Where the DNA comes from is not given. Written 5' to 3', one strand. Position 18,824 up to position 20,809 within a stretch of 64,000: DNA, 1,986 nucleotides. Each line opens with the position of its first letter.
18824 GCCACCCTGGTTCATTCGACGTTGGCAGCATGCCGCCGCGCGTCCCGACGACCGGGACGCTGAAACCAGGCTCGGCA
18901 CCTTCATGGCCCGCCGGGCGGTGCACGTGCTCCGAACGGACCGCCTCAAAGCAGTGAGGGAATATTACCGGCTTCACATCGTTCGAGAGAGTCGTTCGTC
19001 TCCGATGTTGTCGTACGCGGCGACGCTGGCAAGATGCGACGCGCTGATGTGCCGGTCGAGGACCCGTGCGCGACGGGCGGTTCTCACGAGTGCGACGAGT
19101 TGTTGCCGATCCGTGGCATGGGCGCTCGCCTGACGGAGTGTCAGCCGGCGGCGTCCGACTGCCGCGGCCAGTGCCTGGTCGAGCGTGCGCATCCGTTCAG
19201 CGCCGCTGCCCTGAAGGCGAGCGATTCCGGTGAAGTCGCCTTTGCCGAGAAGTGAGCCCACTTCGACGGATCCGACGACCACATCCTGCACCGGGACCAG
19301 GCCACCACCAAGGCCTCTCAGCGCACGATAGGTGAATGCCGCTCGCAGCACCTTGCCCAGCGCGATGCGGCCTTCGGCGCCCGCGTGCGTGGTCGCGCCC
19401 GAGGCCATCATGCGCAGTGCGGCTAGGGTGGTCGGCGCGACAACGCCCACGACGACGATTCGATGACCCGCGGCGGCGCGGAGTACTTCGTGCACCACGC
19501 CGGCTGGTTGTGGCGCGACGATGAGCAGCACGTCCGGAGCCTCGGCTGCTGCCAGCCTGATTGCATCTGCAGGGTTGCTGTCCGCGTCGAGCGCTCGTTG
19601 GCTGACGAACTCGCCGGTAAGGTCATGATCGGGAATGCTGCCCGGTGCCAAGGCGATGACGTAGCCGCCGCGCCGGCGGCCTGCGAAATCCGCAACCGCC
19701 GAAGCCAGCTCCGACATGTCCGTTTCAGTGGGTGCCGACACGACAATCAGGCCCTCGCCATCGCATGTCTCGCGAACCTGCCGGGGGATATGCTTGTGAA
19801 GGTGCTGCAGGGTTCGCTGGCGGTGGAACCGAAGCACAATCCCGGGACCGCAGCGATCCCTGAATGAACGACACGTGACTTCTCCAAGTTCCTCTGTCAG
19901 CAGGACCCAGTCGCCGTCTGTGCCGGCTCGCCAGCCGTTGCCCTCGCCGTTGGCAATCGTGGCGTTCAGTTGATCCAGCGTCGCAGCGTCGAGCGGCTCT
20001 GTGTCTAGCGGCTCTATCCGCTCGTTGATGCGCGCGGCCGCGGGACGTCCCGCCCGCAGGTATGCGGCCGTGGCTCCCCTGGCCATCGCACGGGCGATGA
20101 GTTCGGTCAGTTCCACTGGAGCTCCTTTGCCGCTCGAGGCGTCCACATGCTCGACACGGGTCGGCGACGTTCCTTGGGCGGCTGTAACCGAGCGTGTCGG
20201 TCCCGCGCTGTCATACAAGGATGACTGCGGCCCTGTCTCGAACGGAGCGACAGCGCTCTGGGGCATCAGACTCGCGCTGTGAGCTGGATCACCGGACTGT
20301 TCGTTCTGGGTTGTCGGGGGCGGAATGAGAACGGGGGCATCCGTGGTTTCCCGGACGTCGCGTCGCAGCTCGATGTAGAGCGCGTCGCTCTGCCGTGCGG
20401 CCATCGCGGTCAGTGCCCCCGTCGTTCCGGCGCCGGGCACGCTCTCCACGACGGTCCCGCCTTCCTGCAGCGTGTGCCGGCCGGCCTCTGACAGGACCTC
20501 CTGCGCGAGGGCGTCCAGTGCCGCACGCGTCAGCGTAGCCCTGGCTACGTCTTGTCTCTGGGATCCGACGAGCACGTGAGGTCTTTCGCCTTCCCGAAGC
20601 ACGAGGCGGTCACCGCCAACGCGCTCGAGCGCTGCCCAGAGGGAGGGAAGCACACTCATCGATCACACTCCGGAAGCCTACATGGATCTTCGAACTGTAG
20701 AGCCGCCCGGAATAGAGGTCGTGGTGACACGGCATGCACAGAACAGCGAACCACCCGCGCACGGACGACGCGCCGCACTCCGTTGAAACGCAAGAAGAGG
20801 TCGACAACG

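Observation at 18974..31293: Contiguous c-di-GMP / sigma-54 / surface-protein neighbourhood built largely from non-canonical parts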

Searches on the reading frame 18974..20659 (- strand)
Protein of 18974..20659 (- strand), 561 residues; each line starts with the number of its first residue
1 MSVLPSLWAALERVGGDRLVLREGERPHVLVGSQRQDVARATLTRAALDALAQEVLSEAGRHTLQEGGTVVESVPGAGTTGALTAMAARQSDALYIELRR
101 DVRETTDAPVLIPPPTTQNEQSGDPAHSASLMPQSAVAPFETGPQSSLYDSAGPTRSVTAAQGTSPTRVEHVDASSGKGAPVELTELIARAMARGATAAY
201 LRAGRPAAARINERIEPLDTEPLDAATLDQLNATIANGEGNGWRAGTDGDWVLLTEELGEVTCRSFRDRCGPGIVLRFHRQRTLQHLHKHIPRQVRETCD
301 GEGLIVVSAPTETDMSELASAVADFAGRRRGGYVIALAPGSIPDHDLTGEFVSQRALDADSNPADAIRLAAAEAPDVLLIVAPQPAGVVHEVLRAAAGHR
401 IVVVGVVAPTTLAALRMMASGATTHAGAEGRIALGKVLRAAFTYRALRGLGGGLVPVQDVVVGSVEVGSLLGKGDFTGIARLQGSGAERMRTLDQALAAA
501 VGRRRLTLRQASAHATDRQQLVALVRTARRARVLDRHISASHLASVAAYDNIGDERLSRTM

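Call 3: search_protein_families(library=pfam, proteins=[window:18974-20659:-], max_evalue=0.01)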
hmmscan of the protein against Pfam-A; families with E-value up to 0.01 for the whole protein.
window:18974-20659:- (561 aa): 0 families

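Call 10: find_related_loci(query=window:18974-20659:-, collection=genome_contigs, flank=10000)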
Query window:18974-20659:- (561 aa) in genome_contigs; peptide patterns used: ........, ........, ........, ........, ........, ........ (x = any residue, [..] = any of these).
224 stretches matched a pattern, but none encodes a relative of the query by tblastn (E <= 1e-3).

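Call 11: search_solved_structures(query=window:18974-20659:-, max_evalue=10, show_alignments=2)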
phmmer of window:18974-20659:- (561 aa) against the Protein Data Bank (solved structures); distinct sequences matched with E-value up to 10: 9.
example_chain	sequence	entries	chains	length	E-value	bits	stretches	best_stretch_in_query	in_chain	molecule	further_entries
2ewv_A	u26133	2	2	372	2.1e-17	66.4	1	182-530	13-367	twitching motility protein PilT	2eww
2gsz_A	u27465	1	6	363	3e-17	65.9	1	183-530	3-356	twitching motility protein PilT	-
3jvu_A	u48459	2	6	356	2.4e-15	59.6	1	183-511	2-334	Twitching mobility protein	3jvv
2eyu_A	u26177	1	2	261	1.8e-13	53.4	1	291-530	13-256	twitching motility protein PilT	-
9n32_A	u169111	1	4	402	3.1e-13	52.6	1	170-528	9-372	PilU protein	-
5zfq_A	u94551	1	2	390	6.9e-12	48.2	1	183-530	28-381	Twitching motility pilus retraction protein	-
5fl3_A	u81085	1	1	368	1.8e-11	46.8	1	177-524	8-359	PILI RETRACTION PROTEIN PILT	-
6ojx_A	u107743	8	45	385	5e-10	42.1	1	183-527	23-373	Twitching motility pilus retraction ATPase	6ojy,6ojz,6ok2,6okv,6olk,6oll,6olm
10my_A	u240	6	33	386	1.3e-07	34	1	178-528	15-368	PilT/PilU family type 4a pilus ATPase | Twitching motility protein PilT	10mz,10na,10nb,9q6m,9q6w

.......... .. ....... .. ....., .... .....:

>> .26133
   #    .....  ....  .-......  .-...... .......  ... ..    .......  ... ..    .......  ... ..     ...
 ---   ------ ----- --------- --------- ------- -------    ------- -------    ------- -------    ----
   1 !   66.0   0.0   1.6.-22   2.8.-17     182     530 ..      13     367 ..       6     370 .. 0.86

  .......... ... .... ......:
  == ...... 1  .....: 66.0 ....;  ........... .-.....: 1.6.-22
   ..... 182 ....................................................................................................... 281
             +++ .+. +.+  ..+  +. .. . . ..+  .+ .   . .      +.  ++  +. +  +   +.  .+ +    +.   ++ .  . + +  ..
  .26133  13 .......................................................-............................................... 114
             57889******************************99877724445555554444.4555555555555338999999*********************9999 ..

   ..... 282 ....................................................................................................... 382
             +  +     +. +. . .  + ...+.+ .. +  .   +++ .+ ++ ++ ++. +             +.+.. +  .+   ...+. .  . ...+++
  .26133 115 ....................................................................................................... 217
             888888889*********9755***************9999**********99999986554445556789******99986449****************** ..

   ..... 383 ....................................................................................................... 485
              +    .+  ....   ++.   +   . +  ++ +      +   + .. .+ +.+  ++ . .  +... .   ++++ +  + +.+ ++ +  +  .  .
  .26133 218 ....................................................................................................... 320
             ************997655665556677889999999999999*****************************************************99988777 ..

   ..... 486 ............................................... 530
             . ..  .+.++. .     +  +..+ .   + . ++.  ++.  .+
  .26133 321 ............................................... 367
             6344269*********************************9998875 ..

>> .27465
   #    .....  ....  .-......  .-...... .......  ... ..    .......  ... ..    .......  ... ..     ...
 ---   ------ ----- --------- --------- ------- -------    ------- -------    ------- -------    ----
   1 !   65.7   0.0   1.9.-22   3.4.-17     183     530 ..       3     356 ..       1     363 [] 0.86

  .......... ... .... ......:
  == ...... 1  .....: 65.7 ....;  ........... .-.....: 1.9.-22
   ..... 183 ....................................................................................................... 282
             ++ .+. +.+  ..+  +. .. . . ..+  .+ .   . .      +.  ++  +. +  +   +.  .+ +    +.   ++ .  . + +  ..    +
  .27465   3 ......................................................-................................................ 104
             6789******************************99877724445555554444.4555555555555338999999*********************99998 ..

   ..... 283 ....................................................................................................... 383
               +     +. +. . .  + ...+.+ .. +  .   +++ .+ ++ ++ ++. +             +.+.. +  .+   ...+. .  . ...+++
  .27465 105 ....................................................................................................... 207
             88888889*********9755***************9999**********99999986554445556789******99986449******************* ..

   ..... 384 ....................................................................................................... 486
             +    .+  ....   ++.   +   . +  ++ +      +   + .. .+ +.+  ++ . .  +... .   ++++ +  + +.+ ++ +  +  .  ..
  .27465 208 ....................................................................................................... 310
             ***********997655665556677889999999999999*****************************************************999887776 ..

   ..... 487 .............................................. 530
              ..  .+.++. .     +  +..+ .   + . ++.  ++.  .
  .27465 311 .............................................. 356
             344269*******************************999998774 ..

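Call 12: find_encoding_contigs(protein=window:18974-20659:-, flank=10000, max_places=10)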
Protein window:18974-20659:- (561 aa): no gene with exactly this product is on record in the collection.
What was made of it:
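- Tried and rejected: A single-protein scan of genome_contigs with the pseudo-PilT found nothing (call 10), and the exact-sequence look-up failed (call 12).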

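Call 13: find_homologous_proteins(query=window:18974-20659:-, max_evalue=0.001)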
Query window:18974-20659:- (561 aa): 170 proteins with E <= 0.001 among 8000 candidates; the best 120 are listed.
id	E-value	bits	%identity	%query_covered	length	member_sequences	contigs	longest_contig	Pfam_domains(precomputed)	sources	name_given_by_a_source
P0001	0.0e+0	1194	100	100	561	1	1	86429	-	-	-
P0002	3.1e-232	790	74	99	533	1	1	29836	-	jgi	jgi:Tfp pilus assembly pilus retraction ATPase PilT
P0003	1.4e-119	418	48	67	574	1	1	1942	-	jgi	jgi:Tfp pilus assembly pilus retraction ATPase PilT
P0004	1.9e-115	405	43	95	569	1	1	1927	-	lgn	-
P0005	2.5e-115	404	42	99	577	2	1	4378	-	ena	-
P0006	7.0e-114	400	43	94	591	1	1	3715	-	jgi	jgi:twitching motility protein PilU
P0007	1.6e-113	398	43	96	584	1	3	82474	-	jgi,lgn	jgi:Tfp pilus assembly pilus retraction ATPase PilT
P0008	1.2e-111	392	44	95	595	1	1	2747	-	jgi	-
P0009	2.6e-111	391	42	94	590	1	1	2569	-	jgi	jgi:Tfp pilus assembly pilus retraction ATPase PilT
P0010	4.4e-111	390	42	95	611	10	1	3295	-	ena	-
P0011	4.7e-111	390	42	95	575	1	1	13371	-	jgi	jgi:Tfp pilus assembly pilus retraction ATPase PilT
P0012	3.3e-110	388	42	97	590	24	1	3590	-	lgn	-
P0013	3.9e-110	387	42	94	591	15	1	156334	-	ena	-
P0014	5.7e-110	387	43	97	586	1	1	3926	-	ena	-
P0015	9.3e-110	386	46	67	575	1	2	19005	-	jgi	jgi:Tfp pilus assembly pilus retraction ATPase PilT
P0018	3.9e-109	384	41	94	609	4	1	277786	-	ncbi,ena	-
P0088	9.7e-105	369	47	63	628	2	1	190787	-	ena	-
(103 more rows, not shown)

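Call 14: find_encoding_contigs(protein=P0002, flank=10000, max_places=2)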
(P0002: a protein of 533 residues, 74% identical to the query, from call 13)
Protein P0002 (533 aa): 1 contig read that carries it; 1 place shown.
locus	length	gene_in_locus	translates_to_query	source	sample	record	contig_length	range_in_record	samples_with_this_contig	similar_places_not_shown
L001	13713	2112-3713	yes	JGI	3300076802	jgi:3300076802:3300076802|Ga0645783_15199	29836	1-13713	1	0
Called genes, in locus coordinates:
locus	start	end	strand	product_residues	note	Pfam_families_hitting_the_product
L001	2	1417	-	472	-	?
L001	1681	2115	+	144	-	-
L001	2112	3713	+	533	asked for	-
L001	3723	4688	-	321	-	PF01073:3Beta_HSD, PF01370:Epimerase, PF02719:Polysacc_synt_2, PF04321:RmlD_sub_bind, PF08659:KR (faint), PF13460:NAD_binding_10 (weak), PF16363:GDP_Man_Dehyd, PF07993:NAD_binding_4 (weak)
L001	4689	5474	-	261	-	-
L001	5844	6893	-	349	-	PF00158:Sigma54_activat, PF14532:Sigma54_activ_2 (weak), PF25601:AAA_lid_14, PF02954:HTH_8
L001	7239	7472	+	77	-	-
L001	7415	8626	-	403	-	PF01207:Dus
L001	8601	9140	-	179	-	PF02357:NusG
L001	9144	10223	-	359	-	PF13624:SurA_N_3, PF09312:SurA_N (weak), PF13145:Rotamase_2, PF13616:Rotamase_3, PF00639:Rotamase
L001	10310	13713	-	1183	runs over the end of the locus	PF17757:UvrB_inter, PF21132:MFD_D3, PF02559:CarD_TRCF_RID, PF00270:DEAD, PF04851:ResIII (weak), PF00271:Helicase_C, PF03461:TRCF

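Call 15: find_encoding_contigs(protein=P0018, flank=10000, max_places=2)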
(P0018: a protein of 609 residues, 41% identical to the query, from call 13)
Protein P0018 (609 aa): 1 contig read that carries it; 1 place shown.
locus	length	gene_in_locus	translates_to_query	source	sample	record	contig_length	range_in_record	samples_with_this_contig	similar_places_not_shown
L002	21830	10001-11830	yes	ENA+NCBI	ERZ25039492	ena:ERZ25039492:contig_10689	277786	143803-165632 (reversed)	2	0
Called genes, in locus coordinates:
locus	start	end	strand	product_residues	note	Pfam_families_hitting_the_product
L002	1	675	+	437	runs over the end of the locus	PF00072:Response_reg, PF00158:Sigma54_activat, PF13191:AAA_16, PF14532:Sigma54_activ_2, PF00004:AAA (weak), PF07728:AAA_5, PF25601:AAA_lid_14, PF02954:HTH_8, +2 more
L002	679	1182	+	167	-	-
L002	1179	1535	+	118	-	PF07876:Dabb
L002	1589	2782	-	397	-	PF00158:Sigma54_activat, PF01078:Mg_chelatase (faint), PF14532:Sigma54_activ_2, PF25601:AAA_lid_14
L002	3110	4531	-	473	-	PF13492:GAF_3 (faint), PF01590:GAF, PF13185:GAF_2, PF00990:GGDEF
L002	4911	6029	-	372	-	PF00158:Sigma54_activat, PF01078:Mg_chelatase (faint), PF13191:AAA_16, PF14532:Sigma54_activ_2, PF25601:AAA_lid_14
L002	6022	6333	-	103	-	PF07238:PilZ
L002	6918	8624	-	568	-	-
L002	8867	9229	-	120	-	PF00072:Response_reg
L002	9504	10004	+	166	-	-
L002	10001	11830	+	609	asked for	-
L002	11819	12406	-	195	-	PF13580:SIS_2, PF01380:SIS (weak)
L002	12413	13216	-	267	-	PF01207:Dus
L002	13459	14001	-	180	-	PF02357:NusG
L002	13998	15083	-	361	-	PF13623:SurA_N_2 (faint), PF13624:SurA_N_3, PF09312:SurA_N, PF13145:Rotamase_2, PF13616:Rotamase_3, PF00639:Rotamase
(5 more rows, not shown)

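Call 16: find_encoding_contigs(protein=P0088, flank=10000, max_places=2)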
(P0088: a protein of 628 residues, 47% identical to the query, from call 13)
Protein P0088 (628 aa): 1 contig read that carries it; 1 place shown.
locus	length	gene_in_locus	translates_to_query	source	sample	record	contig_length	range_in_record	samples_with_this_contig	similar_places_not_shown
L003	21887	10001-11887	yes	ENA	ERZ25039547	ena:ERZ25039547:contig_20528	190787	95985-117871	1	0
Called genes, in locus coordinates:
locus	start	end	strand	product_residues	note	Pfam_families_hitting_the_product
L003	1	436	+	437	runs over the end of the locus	PF00072:Response_reg, PF00158:Sigma54_activat, PF13191:AAA_16, PF14532:Sigma54_activ_2, PF00004:AAA (weak), PF07728:AAA_5, PF25601:AAA_lid_14, PF02954:HTH_8, +2 more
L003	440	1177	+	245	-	-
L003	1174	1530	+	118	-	PF07876:Dabb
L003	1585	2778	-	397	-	PF00158:Sigma54_activat, PF01078:Mg_chelatase (weak), PF14532:Sigma54_activ_2, PF25601:AAA_lid_14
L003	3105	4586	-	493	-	PF13492:GAF_3 (faint), PF01590:GAF, PF13185:GAF_2, PF00990:GGDEF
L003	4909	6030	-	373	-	PF00158:Sigma54_activat, PF01078:Mg_chelatase (faint), PF13191:AAA_16 (weak), PF14532:Sigma54_activ_2, PF25601:AAA_lid_14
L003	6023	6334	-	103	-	PF07238:PilZ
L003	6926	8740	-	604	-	-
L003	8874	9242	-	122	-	PF00072:Response_reg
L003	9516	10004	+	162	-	-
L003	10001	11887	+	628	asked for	-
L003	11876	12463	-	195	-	PF01380:SIS (faint), PF13580:SIS_2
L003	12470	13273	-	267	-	PF01207:Dus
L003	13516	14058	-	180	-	PF02357:NusG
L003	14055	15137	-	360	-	PF13623:SurA_N_2 (faint), PF13624:SurA_N_3, PF09312:SurA_N, PF13145:Rotamase_2, PF13616:Rotamase_3, PF00639:Rotamase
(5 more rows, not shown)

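Call 20: find_related_loci(query=A1, collection=genome_contigs, flank=10000)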
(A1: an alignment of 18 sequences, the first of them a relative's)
Query A1 (561 aa) in genome_contigs; peptide patterns used: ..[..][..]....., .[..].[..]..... (x = any residue, [..] = any of these).
150 stretches matched a pattern; 14 encode a relative of the query (tblastn E <= 1e-3); 14 distinct loci.
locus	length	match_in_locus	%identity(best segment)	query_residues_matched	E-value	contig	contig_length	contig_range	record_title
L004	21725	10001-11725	42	1-530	2e-116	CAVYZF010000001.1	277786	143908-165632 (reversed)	MAG: uncultured Acidobacteriota bacterium isolate MFD02242.bin.1.226 genome assembly, contig: contig_10689, whole genome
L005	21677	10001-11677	42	1-530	2e-116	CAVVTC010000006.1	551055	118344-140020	MAG: uncultured Acidobacteriota bacterium isolate MFD02840.bin.2.88 genome assembly, contig: contig_16057, whole genome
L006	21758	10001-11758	41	1-530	1e-112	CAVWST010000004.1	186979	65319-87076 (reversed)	MAG: uncultured Acidobacteriota bacterium isolate MFD05454.bin.2.212 genome assembly, contig: contig_116515, whole genom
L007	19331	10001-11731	41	1-530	2e-111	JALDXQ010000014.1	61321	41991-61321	MAG: Acidobacteriota bacterium isolate MCT-CON-06 NODE_22_length_61321_cov_7.681602, whole genome shotgun sequence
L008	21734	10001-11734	39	1-557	2e-108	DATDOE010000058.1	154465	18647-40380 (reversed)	MAG TPA_asm: Vicinamibacterales bacterium isolate SMAG_U7885 k141_870532, whole genome shotgun sequence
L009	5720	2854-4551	40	1-533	4e-108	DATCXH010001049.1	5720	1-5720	MAG TPA_asm: Vicinamibacterales bacterium isolate SMAG_U7434 k141_585157, whole genome shotgun sequence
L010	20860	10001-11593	42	1-532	1e-107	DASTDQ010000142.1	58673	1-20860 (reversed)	MAG TPA_asm: Vicinamibacterales bacterium isolate SMAG_U825 k141_94418, whole genome shotgun sequence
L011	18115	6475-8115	42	1-533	4e-107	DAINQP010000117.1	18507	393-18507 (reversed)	MAG TPA_asm: Vicinamibacterales bacterium isolate CTOTU21637 NODE_803_length_18507_cov_6.065413, whole genome shotgun se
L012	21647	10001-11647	41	1-531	7e-107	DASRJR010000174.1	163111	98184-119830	MAG TPA_asm: Vicinamibacterales bacterium isolate SMAG_U10141 k141_1463960, whole genome shotgun sequence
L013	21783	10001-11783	47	1-530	3e-89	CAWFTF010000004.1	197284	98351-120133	MAG: uncultured Acidobacteriota bacterium isolate MFD00392.bin.3.433 genome assembly, contig: contig_14692, whole genome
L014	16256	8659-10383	46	1-530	2e-87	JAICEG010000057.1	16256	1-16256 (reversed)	MAG: Vicinamibacteria bacterium isolate BD_FP_2_bin.1 k141_2166656_length_16256_cov_40.8058, whole genome shotgun sequen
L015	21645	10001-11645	47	1-533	3e-82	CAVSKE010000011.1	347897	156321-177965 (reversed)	MAG: uncultured Acidobacteriota bacterium isolate MFD02360.bin.2.183 genome assembly, contig: contig_16357, whole genome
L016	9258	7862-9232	39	1-425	1e-74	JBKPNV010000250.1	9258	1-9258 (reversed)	MAG: Acidobacteriota bacterium isolate GS_HAYS_MAG_00031 GS_HAYS_000000657937, whole genome shotgun sequence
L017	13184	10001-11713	41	1-533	6e-112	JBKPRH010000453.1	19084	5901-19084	MAG: Acidobacteriota bacterium isolate GS_EKS_MAG_00054 GS_EKS_000001995822, whole genome shotgun sequence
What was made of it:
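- Tried and rejected: The profile-based scan worked (call 20).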

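Call 27: search_protein_families(library=ncbifam, proteins=[window:18974-20659:-], max_evalue=0.01)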
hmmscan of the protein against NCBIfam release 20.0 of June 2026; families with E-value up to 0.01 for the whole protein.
window:18974-20659:- (561 aa): 1 family
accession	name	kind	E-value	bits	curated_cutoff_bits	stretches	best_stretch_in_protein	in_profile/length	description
TIGR01420.1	pilT_fam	subfamily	2.9e-21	76.1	319.1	1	184-519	2-342/343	PilT/PilU family type 4a pilus ATPase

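Call 62: search_protein_families(library=pfam, proteins=[window:18974-20659:-], max_evalue=10)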
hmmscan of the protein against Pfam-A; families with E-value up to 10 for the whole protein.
window:18974-20659:- (561 aa): 1 family
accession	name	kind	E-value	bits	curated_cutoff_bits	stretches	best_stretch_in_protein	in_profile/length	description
PF07905.16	PucR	-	0.12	13.1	33.5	1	288-323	81-115/118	Purine catabolism regulatory protein-like family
